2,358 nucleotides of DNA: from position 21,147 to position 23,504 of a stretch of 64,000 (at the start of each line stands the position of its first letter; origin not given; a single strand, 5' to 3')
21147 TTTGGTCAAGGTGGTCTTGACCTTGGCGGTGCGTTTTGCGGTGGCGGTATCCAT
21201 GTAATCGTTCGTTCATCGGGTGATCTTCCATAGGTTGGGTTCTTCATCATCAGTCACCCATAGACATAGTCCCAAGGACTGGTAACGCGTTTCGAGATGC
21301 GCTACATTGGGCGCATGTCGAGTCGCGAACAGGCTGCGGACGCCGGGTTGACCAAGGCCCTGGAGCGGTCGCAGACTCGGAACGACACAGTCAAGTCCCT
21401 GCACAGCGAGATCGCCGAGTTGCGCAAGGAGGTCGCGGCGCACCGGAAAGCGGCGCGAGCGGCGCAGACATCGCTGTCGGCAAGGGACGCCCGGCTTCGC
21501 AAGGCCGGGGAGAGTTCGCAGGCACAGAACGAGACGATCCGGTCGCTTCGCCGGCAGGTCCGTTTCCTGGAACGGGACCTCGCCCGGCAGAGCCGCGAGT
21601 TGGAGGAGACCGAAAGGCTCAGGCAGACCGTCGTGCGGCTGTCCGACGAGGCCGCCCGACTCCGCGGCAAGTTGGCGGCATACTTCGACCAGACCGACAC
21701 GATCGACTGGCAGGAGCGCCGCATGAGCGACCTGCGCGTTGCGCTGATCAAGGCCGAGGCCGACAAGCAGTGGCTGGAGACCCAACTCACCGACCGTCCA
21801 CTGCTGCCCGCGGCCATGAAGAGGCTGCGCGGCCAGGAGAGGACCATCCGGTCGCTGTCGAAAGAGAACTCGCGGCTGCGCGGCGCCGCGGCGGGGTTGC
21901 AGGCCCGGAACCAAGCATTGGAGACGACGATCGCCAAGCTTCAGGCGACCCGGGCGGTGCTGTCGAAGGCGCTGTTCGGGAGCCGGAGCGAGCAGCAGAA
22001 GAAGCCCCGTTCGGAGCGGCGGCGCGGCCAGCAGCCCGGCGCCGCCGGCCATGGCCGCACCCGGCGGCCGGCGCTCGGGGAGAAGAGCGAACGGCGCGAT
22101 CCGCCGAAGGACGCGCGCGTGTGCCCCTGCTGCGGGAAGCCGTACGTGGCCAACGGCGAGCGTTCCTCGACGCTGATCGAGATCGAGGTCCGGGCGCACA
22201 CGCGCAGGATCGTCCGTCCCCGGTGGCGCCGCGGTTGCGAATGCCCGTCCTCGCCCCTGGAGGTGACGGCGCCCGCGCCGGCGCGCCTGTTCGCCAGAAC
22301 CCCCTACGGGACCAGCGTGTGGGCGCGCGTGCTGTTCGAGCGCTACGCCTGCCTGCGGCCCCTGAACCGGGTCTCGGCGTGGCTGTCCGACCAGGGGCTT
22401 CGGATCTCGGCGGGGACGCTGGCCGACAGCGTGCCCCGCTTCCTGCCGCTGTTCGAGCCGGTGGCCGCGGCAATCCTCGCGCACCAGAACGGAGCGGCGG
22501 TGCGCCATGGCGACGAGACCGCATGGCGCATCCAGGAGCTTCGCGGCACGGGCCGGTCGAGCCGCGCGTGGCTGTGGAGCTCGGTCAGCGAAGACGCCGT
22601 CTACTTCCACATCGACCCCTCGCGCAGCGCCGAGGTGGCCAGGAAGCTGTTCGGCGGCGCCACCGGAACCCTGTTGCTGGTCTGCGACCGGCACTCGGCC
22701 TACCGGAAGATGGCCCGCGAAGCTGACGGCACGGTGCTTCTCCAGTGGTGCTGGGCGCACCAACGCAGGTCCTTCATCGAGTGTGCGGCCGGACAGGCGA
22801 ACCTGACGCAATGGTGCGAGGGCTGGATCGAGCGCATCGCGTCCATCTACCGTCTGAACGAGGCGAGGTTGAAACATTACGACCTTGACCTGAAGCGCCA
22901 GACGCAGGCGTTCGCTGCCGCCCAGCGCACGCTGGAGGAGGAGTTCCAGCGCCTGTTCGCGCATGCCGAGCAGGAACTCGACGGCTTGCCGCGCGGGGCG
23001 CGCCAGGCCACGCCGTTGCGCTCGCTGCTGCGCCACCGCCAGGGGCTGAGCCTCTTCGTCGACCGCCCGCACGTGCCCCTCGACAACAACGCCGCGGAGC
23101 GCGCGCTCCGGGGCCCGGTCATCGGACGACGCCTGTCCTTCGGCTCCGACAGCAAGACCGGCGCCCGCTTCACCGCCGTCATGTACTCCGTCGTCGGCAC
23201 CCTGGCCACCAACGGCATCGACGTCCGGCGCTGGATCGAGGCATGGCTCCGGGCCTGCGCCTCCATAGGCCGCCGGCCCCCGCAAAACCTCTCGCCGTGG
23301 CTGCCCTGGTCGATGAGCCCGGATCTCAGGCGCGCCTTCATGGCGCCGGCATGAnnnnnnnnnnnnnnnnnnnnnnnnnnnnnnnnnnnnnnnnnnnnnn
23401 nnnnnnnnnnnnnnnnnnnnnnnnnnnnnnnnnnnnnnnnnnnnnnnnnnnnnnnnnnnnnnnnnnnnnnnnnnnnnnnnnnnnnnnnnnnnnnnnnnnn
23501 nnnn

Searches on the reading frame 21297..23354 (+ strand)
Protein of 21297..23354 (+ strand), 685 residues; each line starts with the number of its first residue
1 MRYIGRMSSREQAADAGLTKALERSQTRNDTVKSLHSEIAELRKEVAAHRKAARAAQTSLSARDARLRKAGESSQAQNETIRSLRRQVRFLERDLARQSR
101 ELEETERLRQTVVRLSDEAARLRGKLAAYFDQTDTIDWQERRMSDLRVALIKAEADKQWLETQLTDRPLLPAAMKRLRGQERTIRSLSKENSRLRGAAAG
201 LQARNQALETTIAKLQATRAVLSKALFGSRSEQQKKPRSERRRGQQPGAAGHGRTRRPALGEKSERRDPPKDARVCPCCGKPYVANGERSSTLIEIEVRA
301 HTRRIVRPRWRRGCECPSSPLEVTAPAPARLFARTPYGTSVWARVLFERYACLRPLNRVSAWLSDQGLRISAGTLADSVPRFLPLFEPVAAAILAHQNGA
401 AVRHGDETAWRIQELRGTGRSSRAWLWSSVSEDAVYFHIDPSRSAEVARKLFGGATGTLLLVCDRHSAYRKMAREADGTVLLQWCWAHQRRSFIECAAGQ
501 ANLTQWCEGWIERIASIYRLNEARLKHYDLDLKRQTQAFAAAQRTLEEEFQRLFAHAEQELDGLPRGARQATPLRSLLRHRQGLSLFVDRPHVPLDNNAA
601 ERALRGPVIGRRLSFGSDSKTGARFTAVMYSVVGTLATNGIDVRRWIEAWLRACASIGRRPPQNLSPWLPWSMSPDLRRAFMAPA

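Call 50: search_protein_families(library=pfam, proteins=[window:21297-23354:+], max_evalue=0.0001)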
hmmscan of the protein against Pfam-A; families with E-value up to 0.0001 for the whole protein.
window:21297-23354:+ (685 aa): 2 families
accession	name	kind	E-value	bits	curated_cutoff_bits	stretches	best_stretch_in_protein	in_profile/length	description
PF03050.20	DDE_Tnp_IS66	-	1.4e-56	192.5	23.1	1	336-624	3-283/284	Transposase IS66 family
PF08614.16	ATG16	-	8e-06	26.6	33.7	1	15-122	59-163/200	Autophagy protein 16 (ATG16)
